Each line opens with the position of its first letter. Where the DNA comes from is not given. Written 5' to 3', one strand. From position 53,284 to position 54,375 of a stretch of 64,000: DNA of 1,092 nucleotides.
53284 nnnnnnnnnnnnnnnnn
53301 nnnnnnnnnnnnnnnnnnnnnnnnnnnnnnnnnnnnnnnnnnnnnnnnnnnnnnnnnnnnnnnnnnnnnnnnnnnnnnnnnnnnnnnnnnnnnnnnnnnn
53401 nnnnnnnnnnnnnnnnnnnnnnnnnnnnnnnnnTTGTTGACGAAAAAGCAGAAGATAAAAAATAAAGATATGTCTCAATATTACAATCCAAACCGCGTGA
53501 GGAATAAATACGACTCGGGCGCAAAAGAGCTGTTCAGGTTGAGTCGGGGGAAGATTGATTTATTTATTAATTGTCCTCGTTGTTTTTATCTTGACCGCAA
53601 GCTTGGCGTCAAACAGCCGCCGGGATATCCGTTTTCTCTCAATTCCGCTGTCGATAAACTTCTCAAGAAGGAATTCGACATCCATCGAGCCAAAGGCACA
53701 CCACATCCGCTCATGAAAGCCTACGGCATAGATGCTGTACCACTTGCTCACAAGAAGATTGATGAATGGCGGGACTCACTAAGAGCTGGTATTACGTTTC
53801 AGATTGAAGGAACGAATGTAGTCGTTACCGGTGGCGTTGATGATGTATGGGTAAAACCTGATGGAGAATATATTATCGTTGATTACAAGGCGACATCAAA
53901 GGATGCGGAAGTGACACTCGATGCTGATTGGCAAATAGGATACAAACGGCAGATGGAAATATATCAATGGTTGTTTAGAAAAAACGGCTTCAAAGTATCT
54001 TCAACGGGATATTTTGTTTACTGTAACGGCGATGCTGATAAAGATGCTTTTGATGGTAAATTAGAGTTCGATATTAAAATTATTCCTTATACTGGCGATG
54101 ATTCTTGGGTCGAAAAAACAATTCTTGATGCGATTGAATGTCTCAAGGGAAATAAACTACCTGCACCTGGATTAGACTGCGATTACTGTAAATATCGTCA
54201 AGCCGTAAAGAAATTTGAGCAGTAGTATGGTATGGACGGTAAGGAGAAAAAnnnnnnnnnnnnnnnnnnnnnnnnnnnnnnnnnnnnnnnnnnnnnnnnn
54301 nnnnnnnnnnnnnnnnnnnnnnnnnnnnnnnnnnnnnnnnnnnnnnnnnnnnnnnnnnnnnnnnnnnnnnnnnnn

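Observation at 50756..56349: Five-gene candidate defence operon next to tRNA-Ser(GGA): PLD/TaqI_C nuclease, Shedu-like DUF4263, Cas4-like nuclease, AlbA_2 protein, hypothetical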

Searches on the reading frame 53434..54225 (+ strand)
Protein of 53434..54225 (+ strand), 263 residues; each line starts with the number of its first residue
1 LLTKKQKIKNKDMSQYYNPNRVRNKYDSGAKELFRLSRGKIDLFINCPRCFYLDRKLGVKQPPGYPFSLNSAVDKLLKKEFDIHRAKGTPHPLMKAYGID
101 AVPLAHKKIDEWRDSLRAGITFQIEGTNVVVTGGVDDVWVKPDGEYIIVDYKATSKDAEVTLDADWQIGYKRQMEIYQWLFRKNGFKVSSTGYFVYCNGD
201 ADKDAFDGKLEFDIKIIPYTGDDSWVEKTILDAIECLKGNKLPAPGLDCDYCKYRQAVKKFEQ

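Call 4: search_protein_families(library=pfam, proteins=[window:53434-54225:+], max_evalue=0.01)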
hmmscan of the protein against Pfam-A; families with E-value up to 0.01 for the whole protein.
window:53434-54225:+ (263 aa): 1 family
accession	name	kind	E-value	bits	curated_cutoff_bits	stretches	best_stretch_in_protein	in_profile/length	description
PF12705.13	PDDEXK_1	-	5.4e-14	53.2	22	1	35-256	1-244/247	PD-(D/E)XK nuclease superfamily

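Call 5: search_protein_families(library=padloc, proteins=[window:53434-54225:+], max_evalue=0.01)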
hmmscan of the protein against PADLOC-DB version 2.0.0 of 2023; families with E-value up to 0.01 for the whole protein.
window:53434-54225:+ (263 aa): 5 families
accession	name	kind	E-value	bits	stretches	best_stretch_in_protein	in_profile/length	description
PDLC00943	Cas4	-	6.7e-10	37.2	1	134-256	70-176/180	CRISPR-associated protein Cas4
PDLC00944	Cas4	-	6.2e-09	34.3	1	129-257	65-175/177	Cas4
PDLC01250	Cas4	-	1.7e-08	32.9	1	45-256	10-165/168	"CAS-I,CAS-II,CAS-III,CAS-IV,CAS-V,CAS-VI; acquisition_associated"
PDLC01447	Cas4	-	2.3e-08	32.7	1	37-256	6-155/161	"CAS-I,CAS-II,CAS-III,CAS-IV,CAS-V,CAS-VI; acquisition_associated"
PDLC02087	Cas4b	-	0.00038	18.6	1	127-199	70-136/189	-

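Call 6: search_protein_families(library=ncbifam, proteins=[window:53434-54225:+], max_evalue=0.01)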
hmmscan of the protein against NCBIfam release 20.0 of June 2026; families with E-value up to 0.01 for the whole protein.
window:53434-54225:+ (263 aa): 2 families
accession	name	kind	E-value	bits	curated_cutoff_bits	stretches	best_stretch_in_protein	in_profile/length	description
TIGR00372.1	cas4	equivalog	2.5e-09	37.2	65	1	134-256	70-176/180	CRISPR-associated protein Cas4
NF040469.1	blaEFM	exception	0.0075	15.4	610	1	109-187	43-120/302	EFM family subclass B3 metallo-beta-lactamase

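Call 31: find_related_loci(query=window:53470-54225:+, collection=metagenome_contigs, flank=10000)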
Query window:53470-54225:+ (251 aa) in metagenome_contigs; peptide patterns used: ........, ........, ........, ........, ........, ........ (x = any residue, [..] = any of these).
600 stretches matched a pattern (row limit reached: there are more); 582 encode a relative of the query (tblastn E <= 1e-3); the best 80 are kept; 80 distinct loci.
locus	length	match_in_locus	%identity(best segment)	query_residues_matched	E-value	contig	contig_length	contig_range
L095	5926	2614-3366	84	1-251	4e-148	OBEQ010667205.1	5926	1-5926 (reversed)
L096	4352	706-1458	83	1-251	4e-150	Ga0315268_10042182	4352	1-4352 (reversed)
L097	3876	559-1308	84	1-250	2e-150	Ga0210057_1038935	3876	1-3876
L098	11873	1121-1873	81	1-251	2e-143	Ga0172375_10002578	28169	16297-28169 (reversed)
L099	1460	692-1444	81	1-251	2e-155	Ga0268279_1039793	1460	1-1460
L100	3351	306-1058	80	1-251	5e-147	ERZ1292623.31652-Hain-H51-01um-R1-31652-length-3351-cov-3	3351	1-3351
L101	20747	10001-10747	81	1-249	3e-141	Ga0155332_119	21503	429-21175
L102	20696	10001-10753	78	1-251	3e-140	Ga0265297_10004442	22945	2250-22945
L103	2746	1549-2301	79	1-251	2e-147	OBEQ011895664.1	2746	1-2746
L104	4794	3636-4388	79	1-251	3e-142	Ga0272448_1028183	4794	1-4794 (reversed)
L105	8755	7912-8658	81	1-251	6e-140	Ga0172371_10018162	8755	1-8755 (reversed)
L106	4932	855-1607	79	1-251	2e-141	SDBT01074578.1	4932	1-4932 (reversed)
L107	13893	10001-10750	80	1-250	1e-139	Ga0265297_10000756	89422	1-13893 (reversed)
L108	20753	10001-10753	84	1-251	1e-139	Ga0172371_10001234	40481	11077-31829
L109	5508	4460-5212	76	1-251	7e-140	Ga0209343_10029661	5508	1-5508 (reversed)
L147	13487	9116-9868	72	1-251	4e-126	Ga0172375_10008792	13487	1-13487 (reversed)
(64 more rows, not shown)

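Call 36: search_protein_families(library=pfam, alignment_id=A1, max_evalue=0.00001)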
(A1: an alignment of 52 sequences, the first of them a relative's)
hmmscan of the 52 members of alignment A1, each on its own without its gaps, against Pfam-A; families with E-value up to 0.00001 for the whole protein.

A. member 1, L095:1191-2621:+ (476 aa): 5 families
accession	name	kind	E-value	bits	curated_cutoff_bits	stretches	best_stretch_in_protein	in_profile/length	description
PF13175.12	AAA_15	-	5.1e-30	105.8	32.1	2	203-340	240-374/374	AAA ATPase domain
PF13304.12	AAA_21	-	5.6e-23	82.9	27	1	43-340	1-303/304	AAA domain, putative AbiEii toxin, Type IV TA system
PF11398.14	DUF2813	-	2.9e-09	37.2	21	0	184-368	172-350/372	Protein of unknown function (DUF2813)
PF02463.25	SMC_N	-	5.4e-09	36.2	40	0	36-64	19-47/220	RecF/RecN/SMC N terminal domain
PF13476.12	AAA_23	-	8.2e-07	30.3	27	1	11-238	1-177/201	AAA domain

B. families by the number of members that match (of 52 scanned): 59 families (the first 25 are shown)
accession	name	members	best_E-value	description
PF13175.12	AAA_15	3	5.1e-30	AAA ATPase domain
PF13304.12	AAA_21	3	5.6e-23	AAA domain, putative AbiEii toxin, Type IV TA system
PF13231.12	PMT_2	3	3.8e-10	Dolichyl-phosphate-mannose-protein mannosyltransferase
PF09848.15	SLFN-g3_helicase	2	1.6e-102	Schlafen group 3, DNA/RNA helicase domain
PF02463.25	SMC_N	2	4.5e-13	RecF/RecN/SMC N terminal domain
PF13245.12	AAA_19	2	6.9e-12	AAA domain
PF11398.14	DUF2813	2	2.9e-09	Protein of unknown function (DUF2813)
PF13476.12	AAA_23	2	2.7e-08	AAA domain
PF13401.12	AAA_22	2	4.3e-08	AAA domain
PF04851.21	ResIII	2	1.5e-07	Type III restriction enzyme, res subunit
PF13310.11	Virulence_RhuM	1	1e-109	Virulence protein RhuM family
PF09903.14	DUF2130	1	2.2e-88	Uncharacterized protein conserved in bacteria (DUF2130)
PF07690.21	MFS_1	1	8.2e-65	Major Facilitator Superfamily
PF18062.7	RE_AspBHI_N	1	4.4e-61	Restriction endonuclease AspBHI N-terminal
PF01018.28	GTP1_OBG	1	1.8e-44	GTP1/OBG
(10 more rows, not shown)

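Call 37: search_protein_families(library=padloc, alignment_id=A1, max_evalue=1e-10)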
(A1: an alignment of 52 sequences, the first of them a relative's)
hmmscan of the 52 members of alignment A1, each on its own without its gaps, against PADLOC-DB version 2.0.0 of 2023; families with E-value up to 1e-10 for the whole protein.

A. member 1, L095:1191-2621:+ (476 aa): 92 families (the best 25 are shown)
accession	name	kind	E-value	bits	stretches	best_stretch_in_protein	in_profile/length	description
PDLC02979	AriA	-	4.4e-32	110.3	1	7-340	1-373/373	-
PDLC03878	NsnB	-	1.7e-25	88.5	1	8-366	1-305/345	-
PDLC02981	AriAB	-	7.1e-24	82.5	1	215-350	240-387/694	-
PDLC02980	AriA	-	2.4e-23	81.5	1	43-340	1-303/304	-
PDLC00271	PtuA1|PtuA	-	2.1e-22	78.3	1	7-344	1-326/421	AAA ATPase domain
PDLC00304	PtuA1|PtuA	-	4.4e-21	73.6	1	6-364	9-353/444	AAA ATPase domain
PDLC00278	PtuA1|PtuA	-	7.3e-21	72.9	1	297-350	288-340/436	AAA ATPase domain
PDLC00292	PtuA1|PtuA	-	3.9e-20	69.8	1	264-361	500-600/726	AAA ATPase domain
PDLC00080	GajA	-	6.6e-20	69.4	1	203-360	205-353/622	AAA ATPase domain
PDLC00099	GajA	-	1e-19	69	1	289-343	291-347/626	AAA ATPase domain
PDLC00298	PtuA1|PtuA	-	1.4e-19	68.5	1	7-362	1-343/423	AAA ATPase domain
PDLC02913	ATPase_I-A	-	3.1e-19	67.5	1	298-343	365-410/508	-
PDLC00065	GajA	-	3.4e-19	67.1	0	7-131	1-115/670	AAA ATPase domain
PDLC00301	PtuA1|PtuA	-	6.4e-19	66.2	1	294-371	279-354/429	AAA ATPase domain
PDLC00091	GajA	-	6.8e-19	66.1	1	217-349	217-351/627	AAA ATPase domain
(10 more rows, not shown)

B. families by the number of members that match (of 52 scanned): 299 families (the first 25 are shown)
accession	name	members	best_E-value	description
PDLC04965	PDC-S23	2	9.4e-48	-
PDLC04964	PDC-S23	2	1.6e-46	-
PDLC04963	PDC-S23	2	4.1e-44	-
PDLC02358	Old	2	6.4e-43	Old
PDLC00070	GajA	2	7.7e-37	AAA ATPase domain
PDLC00071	GajA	2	2.9e-34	AAA ATPase domain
PDLC02979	AriA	2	4.4e-32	-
PDLC00096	GajA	2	4.6e-31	AAA ATPase domain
PDLC00094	GajA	2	5.7e-28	AAA ATPase domain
PDLC00077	GajA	2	2.2e-27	AAA ATPase domain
PDLC00075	GajA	2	2.5e-26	AAA ATPase domain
PDLC04168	GajA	2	1.4e-25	-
PDLC03878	NsnB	2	1.7e-25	-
PDLC00069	GajA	2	3.4e-25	AAA ATPase domain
PDLC00091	GajA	2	3.5e-24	AAA ATPase domain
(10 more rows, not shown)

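Call 60: search_solved_structures(query=window:53470-54225:+, max_evalue=0.01)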
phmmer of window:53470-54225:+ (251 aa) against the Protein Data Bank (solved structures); distinct sequences matched with E-value up to 0.01: 0.

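Call 79: search_protein_families(library=pfam, proteins=[L147:7870-9081:-, L147:9878-10624:-, L147:10621-12069:-, L147:6449-7873:-, L101:7504-8637:+, L101:10826-11593:+, L108:8782-9951:+, L108:10766-12409:+], max_evalue=0.001)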
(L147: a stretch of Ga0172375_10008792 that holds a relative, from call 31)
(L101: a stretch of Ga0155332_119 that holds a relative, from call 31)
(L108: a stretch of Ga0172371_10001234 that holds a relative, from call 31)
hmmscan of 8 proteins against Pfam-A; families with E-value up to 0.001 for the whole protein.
L147:7870-9081:- (403 aa): 1 family
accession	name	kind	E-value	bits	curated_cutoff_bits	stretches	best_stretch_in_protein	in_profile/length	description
PF13231.12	PMT_2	-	3.8e-10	40.6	26.1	1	58-216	2-154/160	Dolichyl-phosphate-mannose-protein mannosyltransferase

L147:9878-10624:- (248 aa): 2 families
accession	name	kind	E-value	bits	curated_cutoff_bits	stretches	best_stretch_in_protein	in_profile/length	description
PF00535.33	Glycos_transf_2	-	3e-24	86.3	23.3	1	4-166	1-163/168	Glycosyl transferase family 2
PF10111.15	Glyco_tranf_2_2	-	2.5e-07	30.9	27.3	1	4-108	1-104/276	Glycosyltransferase like family 2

L147:10621-12069:- (482 aa): 1 family
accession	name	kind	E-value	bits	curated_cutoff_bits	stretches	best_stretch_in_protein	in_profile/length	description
PF13231.12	PMT_2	-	8.9e-12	45.9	26.1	1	71-228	4-158/160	Dolichyl-phosphate-mannose-protein mannosyltransferase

L147:6449-7873:- (474 aa): 1 family
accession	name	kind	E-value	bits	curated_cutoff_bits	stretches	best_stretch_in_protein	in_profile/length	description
PF02366.24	PMT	-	5.3e-05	23.3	22.7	1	7-194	5-205/245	Dolichyl-phosphate-mannose-protein mannosyltransferase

L101:7504-8637:+ (377 aa): 2 families
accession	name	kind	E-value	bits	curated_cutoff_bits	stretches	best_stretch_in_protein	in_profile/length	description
PF01972.22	SDH_protease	-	1.8e-17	63.7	31.3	2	134-217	91-167/286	ClpP-like SDH-type serine proteinase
PF25145.1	NfeD1b_N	-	0.00057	20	40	0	134-204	31-101/189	NfeD1b, N-terminal domain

L101:10826-11593:+ (255 aa): 2 families
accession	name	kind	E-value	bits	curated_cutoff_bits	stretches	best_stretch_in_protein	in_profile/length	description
PF01580.24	FtsK_SpoIIIE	-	5.8e-26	91.7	24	1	24-135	7-119/221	FtsK/SpoIIIE family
PF12846.13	AAA_10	-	0.00024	20.7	27.5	1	56-140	22-94/362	AAA-like domain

L108:8782-9951:+ (389 aa): 2 families
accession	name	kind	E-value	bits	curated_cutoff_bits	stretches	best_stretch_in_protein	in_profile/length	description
PF18062.7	RE_AspBHI_N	-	4.4e-61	206.1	27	1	31-211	4-184/185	Restriction endonuclease AspBHI N-terminal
PF04471.18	Mrr_cat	-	5.4e-14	52.7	21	1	251-369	5-115/115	Restriction endonuclease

L108:10766-12409:+ (547 aa): 0 families

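Call 87: search_protein_families(library=pfam, alignment_id=A4, max_evalue=0.00001)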
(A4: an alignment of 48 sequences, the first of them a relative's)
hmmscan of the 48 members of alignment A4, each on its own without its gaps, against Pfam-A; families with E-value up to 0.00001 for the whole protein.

A. member 1, L095:3430-4350:+ (306 aa): 0 families

B. families by the number of members that match (of 48 scanned): 43 families (the first 25 are shown)
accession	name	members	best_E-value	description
PF00293.34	NUDIX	2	4.6e-18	NUDIX domain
PF13310.11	Virulence_RhuM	1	2e-108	Virulence protein RhuM family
PF02592.20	Vut_1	1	4e-54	Putative vitamin uptake transporter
PF21805.3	Imm5_like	1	1.6e-42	Imm-5 like putative immunity protein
PF01638.23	HxlR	1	9.8e-36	HxlR-like helix-turn-helix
PF01863.23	YgjP-like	1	6.5e-35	YgjP-like, metallopeptidase domain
PF00487.30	FA_desaturase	1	6.6e-35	Fatty acid desaturase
PF00590.25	TP_methylase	1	8.4e-34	Tetrapyrrole (Corrin/Porphyrin) Methylases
PF03466.25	LysR_substrate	1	3.6e-32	LysR substrate binding domain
PF00005.33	ABC_tran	1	4e-29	ABC transporter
PF01329.24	Pterin_4a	1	5.9e-28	Pterin 4 alpha carbinolamine dehydratase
PF03235.19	GmrSD_N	1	2.3e-27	GmrSD restriction endonuclease, N-terminal domain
PF06262.17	Zincin_1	1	2.5e-27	Zincin-like metallopeptidase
PF09397.16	FtsK_gamma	1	8.9e-27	Ftsk gamma domain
PF01580.24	FtsK_SpoIIIE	1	5.8e-26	FtsK/SpoIIIE family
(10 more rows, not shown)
